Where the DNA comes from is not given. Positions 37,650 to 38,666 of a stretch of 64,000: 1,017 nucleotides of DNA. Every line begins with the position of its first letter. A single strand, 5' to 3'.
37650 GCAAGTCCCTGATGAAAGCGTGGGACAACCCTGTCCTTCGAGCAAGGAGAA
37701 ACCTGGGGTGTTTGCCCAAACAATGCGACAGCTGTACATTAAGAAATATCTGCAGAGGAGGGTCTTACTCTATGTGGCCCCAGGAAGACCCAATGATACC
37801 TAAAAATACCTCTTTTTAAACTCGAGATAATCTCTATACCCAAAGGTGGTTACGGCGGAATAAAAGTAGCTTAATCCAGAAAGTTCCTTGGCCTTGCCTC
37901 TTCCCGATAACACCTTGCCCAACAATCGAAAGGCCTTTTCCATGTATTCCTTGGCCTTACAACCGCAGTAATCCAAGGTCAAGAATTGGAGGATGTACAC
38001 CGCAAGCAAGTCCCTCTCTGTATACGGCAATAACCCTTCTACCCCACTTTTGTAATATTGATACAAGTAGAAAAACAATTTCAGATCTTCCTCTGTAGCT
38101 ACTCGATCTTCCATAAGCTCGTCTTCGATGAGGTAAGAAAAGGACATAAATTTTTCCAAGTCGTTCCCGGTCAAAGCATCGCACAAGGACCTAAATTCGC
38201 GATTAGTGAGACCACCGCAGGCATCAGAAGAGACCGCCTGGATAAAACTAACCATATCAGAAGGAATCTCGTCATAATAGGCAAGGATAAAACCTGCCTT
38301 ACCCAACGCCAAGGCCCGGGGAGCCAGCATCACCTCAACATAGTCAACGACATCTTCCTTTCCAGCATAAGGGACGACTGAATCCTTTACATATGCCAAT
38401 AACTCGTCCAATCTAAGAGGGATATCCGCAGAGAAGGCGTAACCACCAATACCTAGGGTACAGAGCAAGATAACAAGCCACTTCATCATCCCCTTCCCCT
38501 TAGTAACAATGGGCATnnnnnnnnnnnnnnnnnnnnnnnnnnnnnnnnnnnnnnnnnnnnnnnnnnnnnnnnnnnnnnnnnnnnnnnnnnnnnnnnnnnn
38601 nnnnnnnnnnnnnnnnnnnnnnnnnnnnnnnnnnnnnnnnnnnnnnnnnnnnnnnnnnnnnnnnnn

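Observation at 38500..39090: Two tandem precursor-like peptides pairing a Flp-prepilin-type leader (FLxDESG) with His/Ser/Cys-rich cores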

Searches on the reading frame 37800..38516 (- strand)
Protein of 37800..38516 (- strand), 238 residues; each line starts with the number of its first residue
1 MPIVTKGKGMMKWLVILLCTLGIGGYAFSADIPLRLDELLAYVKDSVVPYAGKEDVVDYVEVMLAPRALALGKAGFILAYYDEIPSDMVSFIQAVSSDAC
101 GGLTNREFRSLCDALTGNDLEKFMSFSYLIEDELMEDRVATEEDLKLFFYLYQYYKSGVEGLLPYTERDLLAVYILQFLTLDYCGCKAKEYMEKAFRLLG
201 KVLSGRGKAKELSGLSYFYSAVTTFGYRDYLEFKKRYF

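Call 8: search_protein_families(library=ncbifam, max_evalue=1, proteins=[window:37800-38516:-])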
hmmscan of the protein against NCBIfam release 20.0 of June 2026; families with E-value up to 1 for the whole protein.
window:37800-38516:- (238 aa): 0 families

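Call 9: search_protein_families(library=pfam, max_evalue=1, proteins=[window:37800-38516:-])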
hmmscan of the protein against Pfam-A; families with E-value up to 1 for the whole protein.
window:37800-38516:- (238 aa): 0 families

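Call 60: search_protein_families(library=padloc, max_evalue=0.01, proteins=[window:37800-38516:-])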
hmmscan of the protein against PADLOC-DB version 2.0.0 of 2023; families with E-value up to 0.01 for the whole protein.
window:37800-38516:- (238 aa): 0 families
